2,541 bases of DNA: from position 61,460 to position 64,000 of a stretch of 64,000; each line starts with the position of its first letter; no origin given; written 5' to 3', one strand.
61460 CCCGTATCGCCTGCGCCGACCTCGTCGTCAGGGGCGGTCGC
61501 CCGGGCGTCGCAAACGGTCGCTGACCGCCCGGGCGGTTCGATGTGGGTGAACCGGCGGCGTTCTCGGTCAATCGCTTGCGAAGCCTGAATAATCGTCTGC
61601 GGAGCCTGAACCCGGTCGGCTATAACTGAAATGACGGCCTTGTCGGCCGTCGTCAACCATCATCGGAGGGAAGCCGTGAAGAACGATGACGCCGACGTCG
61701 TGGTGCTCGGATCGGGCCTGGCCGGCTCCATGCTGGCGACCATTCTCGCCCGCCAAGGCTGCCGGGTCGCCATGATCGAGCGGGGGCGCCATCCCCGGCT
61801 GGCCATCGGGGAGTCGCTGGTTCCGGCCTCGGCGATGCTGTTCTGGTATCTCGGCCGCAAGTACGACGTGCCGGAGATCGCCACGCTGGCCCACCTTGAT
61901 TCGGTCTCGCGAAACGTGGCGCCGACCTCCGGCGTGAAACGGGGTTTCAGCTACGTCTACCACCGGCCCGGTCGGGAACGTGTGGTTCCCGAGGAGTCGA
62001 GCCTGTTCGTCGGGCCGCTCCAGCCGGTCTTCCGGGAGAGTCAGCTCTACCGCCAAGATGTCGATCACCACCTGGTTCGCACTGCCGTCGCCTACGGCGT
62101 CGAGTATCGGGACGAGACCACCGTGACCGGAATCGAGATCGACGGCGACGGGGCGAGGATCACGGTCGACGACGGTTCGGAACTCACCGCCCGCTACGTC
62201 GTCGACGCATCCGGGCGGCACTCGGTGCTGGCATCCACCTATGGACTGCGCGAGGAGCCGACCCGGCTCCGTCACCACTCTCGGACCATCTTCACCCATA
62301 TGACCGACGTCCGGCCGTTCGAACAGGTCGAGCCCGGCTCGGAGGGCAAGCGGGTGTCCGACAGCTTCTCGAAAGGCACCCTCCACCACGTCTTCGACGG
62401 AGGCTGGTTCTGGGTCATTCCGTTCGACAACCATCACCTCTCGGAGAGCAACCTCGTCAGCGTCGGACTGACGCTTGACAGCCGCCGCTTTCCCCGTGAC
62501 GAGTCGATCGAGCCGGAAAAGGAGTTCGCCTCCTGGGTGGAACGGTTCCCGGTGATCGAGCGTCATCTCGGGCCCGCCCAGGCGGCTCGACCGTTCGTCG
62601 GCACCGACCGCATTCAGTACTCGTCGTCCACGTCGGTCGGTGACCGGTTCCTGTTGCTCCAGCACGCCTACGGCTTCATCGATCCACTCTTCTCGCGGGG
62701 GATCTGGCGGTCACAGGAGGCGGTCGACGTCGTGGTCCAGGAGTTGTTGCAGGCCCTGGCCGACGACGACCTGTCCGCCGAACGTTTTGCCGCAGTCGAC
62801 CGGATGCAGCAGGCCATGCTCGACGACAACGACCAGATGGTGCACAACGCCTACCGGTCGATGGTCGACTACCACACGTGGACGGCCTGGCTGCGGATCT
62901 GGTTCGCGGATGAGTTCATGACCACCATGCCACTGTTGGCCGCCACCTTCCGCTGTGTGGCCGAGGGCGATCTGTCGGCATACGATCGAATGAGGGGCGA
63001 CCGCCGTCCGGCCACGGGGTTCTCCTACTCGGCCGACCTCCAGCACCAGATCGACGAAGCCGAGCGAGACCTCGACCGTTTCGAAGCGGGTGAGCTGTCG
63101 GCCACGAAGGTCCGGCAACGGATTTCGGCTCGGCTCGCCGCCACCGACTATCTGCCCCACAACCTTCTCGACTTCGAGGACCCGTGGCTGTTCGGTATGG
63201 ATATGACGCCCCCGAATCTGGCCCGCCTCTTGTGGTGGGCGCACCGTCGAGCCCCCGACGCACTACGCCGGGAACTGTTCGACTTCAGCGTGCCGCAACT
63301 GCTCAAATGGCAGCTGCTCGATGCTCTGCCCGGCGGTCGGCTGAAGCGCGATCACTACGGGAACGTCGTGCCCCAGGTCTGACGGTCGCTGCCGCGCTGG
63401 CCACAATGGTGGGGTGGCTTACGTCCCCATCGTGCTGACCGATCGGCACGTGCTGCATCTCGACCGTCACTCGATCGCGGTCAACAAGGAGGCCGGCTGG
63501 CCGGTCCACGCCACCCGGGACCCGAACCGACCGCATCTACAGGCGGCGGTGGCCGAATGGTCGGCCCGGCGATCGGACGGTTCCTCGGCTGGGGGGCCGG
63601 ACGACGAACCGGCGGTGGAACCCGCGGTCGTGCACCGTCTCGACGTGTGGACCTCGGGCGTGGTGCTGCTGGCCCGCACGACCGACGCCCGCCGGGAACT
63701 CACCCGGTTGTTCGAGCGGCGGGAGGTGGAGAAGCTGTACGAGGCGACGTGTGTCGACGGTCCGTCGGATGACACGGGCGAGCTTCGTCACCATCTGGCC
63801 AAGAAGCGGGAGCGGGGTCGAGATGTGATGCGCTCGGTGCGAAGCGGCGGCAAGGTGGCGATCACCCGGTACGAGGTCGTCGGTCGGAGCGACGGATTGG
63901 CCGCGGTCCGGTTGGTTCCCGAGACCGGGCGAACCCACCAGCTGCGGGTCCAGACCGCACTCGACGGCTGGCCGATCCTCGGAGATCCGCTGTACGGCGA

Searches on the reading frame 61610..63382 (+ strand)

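Call 24: search_protein_families(library=pfam, proteins=[window:61610-63382:+], max_evalue=0.001)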
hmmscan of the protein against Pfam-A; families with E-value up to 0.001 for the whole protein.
window:61610-63382:+ (590 aa): 10 families
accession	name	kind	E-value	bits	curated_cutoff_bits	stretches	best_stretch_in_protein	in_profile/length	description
PF04820.20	Trp_halogenase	-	1.4e-19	70.7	21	2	148-417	157-388/458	Tryptophan halogenase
PF01494.25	FAD_binding_3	-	4.9e-14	52.8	22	2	28-60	2-34/349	FAD binding domain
PF01266.30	DAO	-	1.8e-12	47.9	27.9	2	153-213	153-213/353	FAD dependent oxidoreductase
PF07992.20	Pyr_redox_2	-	2.4e-07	30.9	26.1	1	29-61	2-176/291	Pyridine nucleotide-disulphide oxidoreductase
PF05834.18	Lycopene_cycl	-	9.4e-07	28.7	23.4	0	147-205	85-144/380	Lycopene cyclase protein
PF03486.20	HI0933_like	-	1.5e-06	28.2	50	0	29-61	2-34/244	HI0933-like protein Rossmann domain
PF12831.13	FAD_oxidored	-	5.2e-06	26.4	27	0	29-60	1-32/416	FAD dependent oxidoreductase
PF00070.33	Pyr_redox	-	5.5e-06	27.2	22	1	30-63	2-35/82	Pyridine nucleotide-disulphide oxidoreductase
PF13450.12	NAD_binding_8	-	5.7e-05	23.8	21.9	1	32-62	1-31/68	NAD(P)-binding Rossmann-like domain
PF00890.30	FAD_binding_2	-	9.8e-05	22.1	20.4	1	29-61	1-33/414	FAD binding domain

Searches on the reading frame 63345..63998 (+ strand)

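Call 24: search_protein_families(library=pfam, proteins=[window:63345-63998:+], max_evalue=0.001)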
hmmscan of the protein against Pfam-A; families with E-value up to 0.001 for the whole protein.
window:63345-63998:+ (218 aa): 1 family
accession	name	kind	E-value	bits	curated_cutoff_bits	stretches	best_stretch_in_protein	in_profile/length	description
PF00849.27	PseudoU_synth_2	-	2.2e-28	99.8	26.8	1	44-205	3-151/152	RNA pseudouridylate synthase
